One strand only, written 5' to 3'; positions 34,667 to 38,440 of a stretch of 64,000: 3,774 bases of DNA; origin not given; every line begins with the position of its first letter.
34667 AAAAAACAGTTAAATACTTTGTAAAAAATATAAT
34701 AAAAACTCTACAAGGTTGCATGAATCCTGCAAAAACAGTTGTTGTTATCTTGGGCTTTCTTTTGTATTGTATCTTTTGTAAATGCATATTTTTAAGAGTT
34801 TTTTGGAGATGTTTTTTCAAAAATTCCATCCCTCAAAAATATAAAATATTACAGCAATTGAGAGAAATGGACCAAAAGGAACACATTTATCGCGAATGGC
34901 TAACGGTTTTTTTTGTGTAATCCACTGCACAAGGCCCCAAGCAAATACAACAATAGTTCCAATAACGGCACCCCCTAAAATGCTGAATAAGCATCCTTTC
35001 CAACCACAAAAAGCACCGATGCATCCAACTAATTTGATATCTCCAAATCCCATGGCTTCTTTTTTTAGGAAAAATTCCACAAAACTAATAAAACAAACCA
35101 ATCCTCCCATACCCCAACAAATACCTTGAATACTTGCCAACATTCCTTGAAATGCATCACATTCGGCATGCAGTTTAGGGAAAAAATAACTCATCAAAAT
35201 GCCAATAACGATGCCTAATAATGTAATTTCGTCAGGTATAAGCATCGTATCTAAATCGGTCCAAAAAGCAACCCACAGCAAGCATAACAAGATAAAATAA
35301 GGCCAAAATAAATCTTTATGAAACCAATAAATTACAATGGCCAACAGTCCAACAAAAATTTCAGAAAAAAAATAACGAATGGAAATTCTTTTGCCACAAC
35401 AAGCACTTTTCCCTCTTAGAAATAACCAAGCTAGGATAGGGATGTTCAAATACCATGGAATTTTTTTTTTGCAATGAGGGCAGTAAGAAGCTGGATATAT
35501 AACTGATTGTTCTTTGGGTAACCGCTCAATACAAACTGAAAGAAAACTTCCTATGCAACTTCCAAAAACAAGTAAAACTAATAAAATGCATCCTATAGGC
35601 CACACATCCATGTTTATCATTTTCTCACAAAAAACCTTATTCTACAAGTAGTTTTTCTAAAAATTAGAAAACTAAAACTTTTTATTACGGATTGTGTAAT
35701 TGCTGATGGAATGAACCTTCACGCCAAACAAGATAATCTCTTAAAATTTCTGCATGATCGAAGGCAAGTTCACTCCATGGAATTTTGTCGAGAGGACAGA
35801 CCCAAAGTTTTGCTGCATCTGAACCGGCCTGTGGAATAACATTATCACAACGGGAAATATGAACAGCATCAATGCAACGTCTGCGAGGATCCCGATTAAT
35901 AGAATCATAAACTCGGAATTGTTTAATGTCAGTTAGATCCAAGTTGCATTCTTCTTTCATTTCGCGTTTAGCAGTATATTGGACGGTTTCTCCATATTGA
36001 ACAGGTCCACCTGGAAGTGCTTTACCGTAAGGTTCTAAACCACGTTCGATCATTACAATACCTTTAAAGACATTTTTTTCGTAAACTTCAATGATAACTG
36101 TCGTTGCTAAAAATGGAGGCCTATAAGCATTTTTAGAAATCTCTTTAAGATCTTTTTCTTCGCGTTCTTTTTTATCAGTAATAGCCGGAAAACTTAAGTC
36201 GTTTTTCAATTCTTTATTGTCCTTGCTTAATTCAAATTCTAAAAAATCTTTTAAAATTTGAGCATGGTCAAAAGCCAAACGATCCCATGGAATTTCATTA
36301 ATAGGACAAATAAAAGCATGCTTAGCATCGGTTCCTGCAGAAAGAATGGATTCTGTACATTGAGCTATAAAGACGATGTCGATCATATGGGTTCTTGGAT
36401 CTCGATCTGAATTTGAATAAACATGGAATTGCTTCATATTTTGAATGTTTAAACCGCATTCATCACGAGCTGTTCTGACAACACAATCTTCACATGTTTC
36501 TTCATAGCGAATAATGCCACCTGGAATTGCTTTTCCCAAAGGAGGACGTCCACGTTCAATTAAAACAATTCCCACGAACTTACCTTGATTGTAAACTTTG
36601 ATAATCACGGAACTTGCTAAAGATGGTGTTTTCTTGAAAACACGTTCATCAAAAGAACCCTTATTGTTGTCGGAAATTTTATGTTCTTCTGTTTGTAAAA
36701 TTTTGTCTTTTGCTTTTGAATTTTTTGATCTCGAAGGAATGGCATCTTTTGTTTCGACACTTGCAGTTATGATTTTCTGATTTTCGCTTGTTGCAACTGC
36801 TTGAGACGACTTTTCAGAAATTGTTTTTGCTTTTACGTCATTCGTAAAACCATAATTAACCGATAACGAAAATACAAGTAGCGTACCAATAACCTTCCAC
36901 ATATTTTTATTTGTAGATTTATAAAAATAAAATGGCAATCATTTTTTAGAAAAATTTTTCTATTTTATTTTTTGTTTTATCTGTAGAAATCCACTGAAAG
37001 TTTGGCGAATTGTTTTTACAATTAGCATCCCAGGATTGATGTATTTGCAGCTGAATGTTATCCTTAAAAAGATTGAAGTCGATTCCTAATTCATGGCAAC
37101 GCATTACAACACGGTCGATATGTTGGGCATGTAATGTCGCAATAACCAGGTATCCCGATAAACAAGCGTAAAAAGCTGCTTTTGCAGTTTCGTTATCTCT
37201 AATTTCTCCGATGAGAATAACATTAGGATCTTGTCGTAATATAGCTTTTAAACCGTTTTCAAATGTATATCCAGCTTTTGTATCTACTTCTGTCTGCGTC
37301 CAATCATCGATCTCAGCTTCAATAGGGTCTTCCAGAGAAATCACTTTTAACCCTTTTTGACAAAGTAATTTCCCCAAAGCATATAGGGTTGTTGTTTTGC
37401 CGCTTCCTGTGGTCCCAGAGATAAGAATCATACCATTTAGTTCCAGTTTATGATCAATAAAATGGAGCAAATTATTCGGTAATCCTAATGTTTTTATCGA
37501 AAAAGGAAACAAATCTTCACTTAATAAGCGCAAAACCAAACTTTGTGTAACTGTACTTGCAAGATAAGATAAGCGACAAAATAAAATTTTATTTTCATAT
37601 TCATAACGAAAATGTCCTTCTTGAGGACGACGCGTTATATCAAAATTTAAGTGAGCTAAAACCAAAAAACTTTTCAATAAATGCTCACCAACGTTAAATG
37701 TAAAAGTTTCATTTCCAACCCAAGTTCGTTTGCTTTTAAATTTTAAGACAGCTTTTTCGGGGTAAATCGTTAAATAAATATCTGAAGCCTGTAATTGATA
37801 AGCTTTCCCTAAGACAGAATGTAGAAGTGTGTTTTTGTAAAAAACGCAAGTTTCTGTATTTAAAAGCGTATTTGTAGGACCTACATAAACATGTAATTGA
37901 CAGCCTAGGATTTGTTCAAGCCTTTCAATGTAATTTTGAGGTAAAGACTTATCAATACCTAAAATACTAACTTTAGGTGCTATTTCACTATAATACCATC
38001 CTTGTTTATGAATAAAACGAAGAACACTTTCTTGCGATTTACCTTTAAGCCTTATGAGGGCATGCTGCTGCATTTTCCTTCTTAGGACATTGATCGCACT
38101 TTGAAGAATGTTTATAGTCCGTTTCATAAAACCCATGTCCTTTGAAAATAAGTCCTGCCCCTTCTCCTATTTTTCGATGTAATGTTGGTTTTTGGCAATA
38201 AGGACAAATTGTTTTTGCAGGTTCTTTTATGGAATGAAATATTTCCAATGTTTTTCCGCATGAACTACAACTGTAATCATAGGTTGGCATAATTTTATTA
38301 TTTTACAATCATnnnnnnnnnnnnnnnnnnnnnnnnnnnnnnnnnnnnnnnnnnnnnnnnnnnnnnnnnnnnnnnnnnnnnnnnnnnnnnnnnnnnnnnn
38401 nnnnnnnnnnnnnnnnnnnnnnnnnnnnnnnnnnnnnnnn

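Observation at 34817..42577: Minimal secretin island: PilD + two short divergent GspE/ComGA-like ATPases + secretin, without platform protein or canonical pilins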

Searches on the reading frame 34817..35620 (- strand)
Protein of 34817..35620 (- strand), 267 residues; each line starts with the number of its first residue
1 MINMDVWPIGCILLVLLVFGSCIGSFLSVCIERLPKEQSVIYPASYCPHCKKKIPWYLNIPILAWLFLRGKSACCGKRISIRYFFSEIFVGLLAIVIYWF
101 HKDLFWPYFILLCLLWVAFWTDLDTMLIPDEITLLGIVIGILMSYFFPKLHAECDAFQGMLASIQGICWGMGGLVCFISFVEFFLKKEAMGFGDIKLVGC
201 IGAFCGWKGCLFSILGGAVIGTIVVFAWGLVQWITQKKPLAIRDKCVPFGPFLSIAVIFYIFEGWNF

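Call 4: search_protein_families(library=pfam, proteins=[window:34817-35620:-], max_evalue=0.01)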
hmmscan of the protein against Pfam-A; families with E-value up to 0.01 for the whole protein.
window:34817-35620:- (267 aa): 2 families
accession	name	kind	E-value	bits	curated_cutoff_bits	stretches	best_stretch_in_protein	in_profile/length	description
PF06750.18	A24_N_bact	-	1.4e-30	105.6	23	1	18-99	1-82/84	Bacterial Peptidase A24 N-terminal domain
PF01478.23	Peptidase_A24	-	4.2e-17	62.9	26.5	1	109-225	1-103/104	Type IV leader peptidase family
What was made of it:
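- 34817..35620 (-): Prepilin peptidase/N-methyltransferase (PilD/GspO type), 267 aa. Pfam A24_N_bact 1.4e-30 and Peptidase_A24 4.2e-17 (call 4).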

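Call 5: search_protein_families(library=ncbifam, proteins=[window:34817-35620:-], max_evalue=0.01)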
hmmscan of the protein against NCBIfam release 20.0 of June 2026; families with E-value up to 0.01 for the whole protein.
window:34817-35620:- (267 aa): 0 families

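Call 64: search_solved_structures(query=window:34817-35620:-, max_evalue=0.001, show_alignments=1)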
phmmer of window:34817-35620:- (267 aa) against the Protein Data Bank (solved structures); distinct sequences matched with E-value up to 0.001: 0.

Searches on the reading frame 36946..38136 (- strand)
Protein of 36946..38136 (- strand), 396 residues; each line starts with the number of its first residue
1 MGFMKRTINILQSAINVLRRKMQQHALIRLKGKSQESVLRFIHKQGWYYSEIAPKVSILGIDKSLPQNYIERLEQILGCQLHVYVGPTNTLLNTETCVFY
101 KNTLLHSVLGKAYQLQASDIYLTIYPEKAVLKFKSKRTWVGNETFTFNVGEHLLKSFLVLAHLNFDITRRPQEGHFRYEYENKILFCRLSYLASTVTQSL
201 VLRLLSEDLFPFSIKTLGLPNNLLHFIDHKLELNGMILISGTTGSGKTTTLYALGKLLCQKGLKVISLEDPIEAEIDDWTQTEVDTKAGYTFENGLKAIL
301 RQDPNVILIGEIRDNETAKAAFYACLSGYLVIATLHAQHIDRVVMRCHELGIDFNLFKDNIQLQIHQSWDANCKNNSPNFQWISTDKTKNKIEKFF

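Call 4: search_protein_families(library=pfam, proteins=[window:36946-38136:-], max_evalue=0.01)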
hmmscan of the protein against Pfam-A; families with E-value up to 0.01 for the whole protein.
window:36946-38136:- (396 aa): 9 families
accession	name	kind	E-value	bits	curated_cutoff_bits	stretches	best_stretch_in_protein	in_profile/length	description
PF00437.27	T2SSE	-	6.7e-60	203.1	24.9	1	103-367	10-275/370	Type II/IV secretion system protein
PF20720.3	nSTAND3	-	3.5e-06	27.2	27.2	1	229-275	12-58/155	Novel STAND NTPase 3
PF13238.12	AAA_18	-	4.9e-05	24.2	29.4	1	237-344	1-109/128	AAA domain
PF13555.12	AAA_29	-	9.6e-05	22.5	27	1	228-261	14-49/61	P-loop containing region of AAA domain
PF25199.1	nSTAND_NTPase5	-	0.00028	21.2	34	1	236-278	43-86/145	Novel STAND NTPase 5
PF01656.29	CbiA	-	0.00064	20.1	25.4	1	237-268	2-33/125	CobQ/CobB/MinD/ParA nucleotide binding domain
PF13476.12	AAA_23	-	0.0023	19.1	27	1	224-255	8-40/201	AAA domain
PF13173.12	AAA_14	-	0.0023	18.4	27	1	235-315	3-74/129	AAA domain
PF13401.12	AAA_22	-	0.0037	18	27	1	234-269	5-33/130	AAA domain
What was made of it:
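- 36946..38073 (-): Short GspE/PilB-class ATPase A (375 aa as called; the ORF extends to 38136). T2SSE 6.7e-60 over model positions 10-275 of 370 (call 4).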

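Call 5: search_protein_families(library=ncbifam, proteins=[window:36946-38136:-], max_evalue=0.01)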
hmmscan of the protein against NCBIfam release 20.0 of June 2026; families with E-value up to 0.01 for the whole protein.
window:36946-38136:- (396 aa): 25 families
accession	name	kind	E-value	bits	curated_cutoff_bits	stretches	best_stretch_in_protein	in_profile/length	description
NF041000.1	ATPase_ComGA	equivalog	8e-65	218.5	300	1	107-367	2-262/267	competence type IV pilus ATPase ComGA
TIGR02533.1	type_II_gspE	equivalog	1.5e-54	185.5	630.25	1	104-363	112-372/486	type II secretion system ATPase GspE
NF007755.0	PRK10436.1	equivalog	6.3e-54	183.4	617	1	102-368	86-353/465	type II secretion system protein GspE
TIGR02538.1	type_IV_pilB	equivalog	1.7e-47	162.3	675.65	1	104-366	184-448/564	type IV-A pilus assembly ATPase PilB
NF053534.1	T4PilAsmATPsTfpB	equivalog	8.4e-47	159.8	850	1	108-358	208-460/584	type IV pilus assembly ATPase TfpB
TIGR01420.1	pilT_fam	subfamily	1.3e-39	136.4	319.1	1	105-347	2-239/343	PilT/PilU family type 4a pilus ATPase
TIGR02525.1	plasmid_TraJ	equivalog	1.4e-21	76.9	368.3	1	196-348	116-270/372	plasmid transfer ATPase TraJ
NF058587.1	archaellum_moto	equivalog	4.6e-18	65.2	550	1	229-367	270-414/527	archaellum flagellar ATPase motor FlaI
TIGR02524.1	dot_icm_DotB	equivalog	3.6e-16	59.3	463.3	1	211-346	114-255/358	Dot/Icm type IV secretion system ATPase DotB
TIGR02788.1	VirB11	equivalog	8e-11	41.5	249.95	1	223-352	133-267/308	P-type DNA transfer ATPase VirB11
TIGR02782.1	TrbB_P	equivalog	2.2e-09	37.1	304.55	1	236-348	138-253/303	P-type conjugative transfer ATPase TrbB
TIGR03819.1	heli_sec_ATPase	hypoth_equivalog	2.5e-08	33.5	373.15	1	219-367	163-317/340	TadA family conjugal transfer-associated ATPase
NF010469.0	PRK13894.1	subfamily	8.3e-07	28.6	508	1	236-348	151-265/320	conjugal transfer ATPase TrbB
NF010425.0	PRK13851.1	equivalog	1.2e-05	24.3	461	1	232-337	160-270/344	type IV secretion system protein VirB11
NF010407.0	PRK13833.1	subfamily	2.4e-05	23.9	499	1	236-347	146-259/323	conjugal transfer protein TrbB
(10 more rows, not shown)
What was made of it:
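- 36946..38073 (-): All NCBIfam equivalog cutoffs are missed (call 5).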

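Call 25: search_solved_structures(query=window:36946-38136:-, max_evalue=1e-10, show_alignments=1)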
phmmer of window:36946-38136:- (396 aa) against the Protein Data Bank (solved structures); distinct sequences matched with E-value up to 1e-10: 27.
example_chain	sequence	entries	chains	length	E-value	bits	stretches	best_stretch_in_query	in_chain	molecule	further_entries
4pht_A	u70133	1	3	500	1.2e-38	136.4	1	103-359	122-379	General secretory pathway protein E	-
1p9r_A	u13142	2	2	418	3.9e-38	134.7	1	104-359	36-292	General secretion pathway protein E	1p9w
4kss_A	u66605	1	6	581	8.9e-38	133.5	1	104-359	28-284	Type II secretion system protein E, hemolysin-coregulated protein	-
4ksr_A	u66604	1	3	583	9e-38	133.5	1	104-359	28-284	Type II secretion system protein E, Hemolysin-coregulated protein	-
5oiu_A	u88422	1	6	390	4.8e-35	124.5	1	111-356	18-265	Type IV pilus assembly protein PilF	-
5it5_F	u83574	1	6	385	4.8e-35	124.5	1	144-356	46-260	ATP binding motif-containing protein PilF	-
6ejf_A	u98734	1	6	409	5.7e-35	124.3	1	144-356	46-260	Type IV pilus assembly protein PilF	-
6f8l_G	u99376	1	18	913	2.3e-34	122.3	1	144-356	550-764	Type IV pilus assembly protein PilF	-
6olj_C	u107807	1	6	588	4.8e-30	108.1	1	104-359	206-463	Type IV pilus biogenesis ATPase PilB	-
5tsg_B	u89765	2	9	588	4.8e-30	108.1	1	104-359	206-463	Type IV pilus biogenesis ATPase PilB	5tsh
5zfr_A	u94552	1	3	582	3e-29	105.4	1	104-359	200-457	Type IV pilus biogenesis ATPase PilB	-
3jc8_Ba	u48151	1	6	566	4.8e-29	104.8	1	104-364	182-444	Type IV-A pilus assembly ATPase PilB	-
5fl3_A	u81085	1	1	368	3.9e-25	91.9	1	108-347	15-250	PILI RETRACTION PROTEIN PILT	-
2ewv_A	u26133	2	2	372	1.5e-20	76.8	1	202-340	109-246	twitching motility protein PilT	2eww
2gsz_A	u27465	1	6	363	1.6e-20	76.7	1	202-340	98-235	twitching motility protein PilT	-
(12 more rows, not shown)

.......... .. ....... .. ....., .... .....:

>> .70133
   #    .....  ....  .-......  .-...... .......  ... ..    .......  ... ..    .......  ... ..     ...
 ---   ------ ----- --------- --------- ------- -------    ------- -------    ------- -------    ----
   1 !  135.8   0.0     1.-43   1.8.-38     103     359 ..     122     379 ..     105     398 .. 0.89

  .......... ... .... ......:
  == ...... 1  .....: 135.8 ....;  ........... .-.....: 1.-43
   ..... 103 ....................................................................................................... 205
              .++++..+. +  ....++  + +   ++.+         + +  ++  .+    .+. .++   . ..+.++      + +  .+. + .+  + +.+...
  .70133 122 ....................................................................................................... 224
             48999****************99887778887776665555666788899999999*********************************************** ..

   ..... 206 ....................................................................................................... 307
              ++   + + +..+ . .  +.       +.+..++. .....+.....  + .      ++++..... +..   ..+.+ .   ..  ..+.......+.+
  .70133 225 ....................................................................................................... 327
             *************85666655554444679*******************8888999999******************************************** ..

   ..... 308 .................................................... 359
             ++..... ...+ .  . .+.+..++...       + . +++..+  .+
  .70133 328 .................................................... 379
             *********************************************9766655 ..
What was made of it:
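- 36946..38073 (-): Best PDB matches are GspE/EpsE at 1e-38, with PilT at 1e-20 to 1e-25 (call 25).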

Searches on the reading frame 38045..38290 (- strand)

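Call 4: search_protein_families(library=pfam, proteins=[window:38045-38290:-], max_evalue=0.01)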
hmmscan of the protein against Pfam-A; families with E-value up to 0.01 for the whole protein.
window:38045-38290:- (81 aa): 1 family
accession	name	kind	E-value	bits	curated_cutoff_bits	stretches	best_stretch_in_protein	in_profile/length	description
PF09723.15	Zn_ribbon_8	-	1e-13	51.5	34.4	1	1-41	1-41/41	Zinc ribbon domain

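Call 5: search_protein_families(library=ncbifam, proteins=[window:38045-38290:-], max_evalue=0.01)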
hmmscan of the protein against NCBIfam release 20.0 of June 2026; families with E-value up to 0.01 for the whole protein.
window:38045-38290:- (81 aa): 2 families
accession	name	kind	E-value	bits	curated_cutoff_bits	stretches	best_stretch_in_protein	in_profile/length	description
TIGR02605.1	CxxC_CxxC_SSSS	subfamily_domain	3.3e-15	55.9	31.3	1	1-53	1-52/52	FmdB family zinc ribbon protein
NF053663.1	RPWMISH_prot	domain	1.4e-05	25.8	120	1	1-36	1-36/115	RPWMISH domain-containing protein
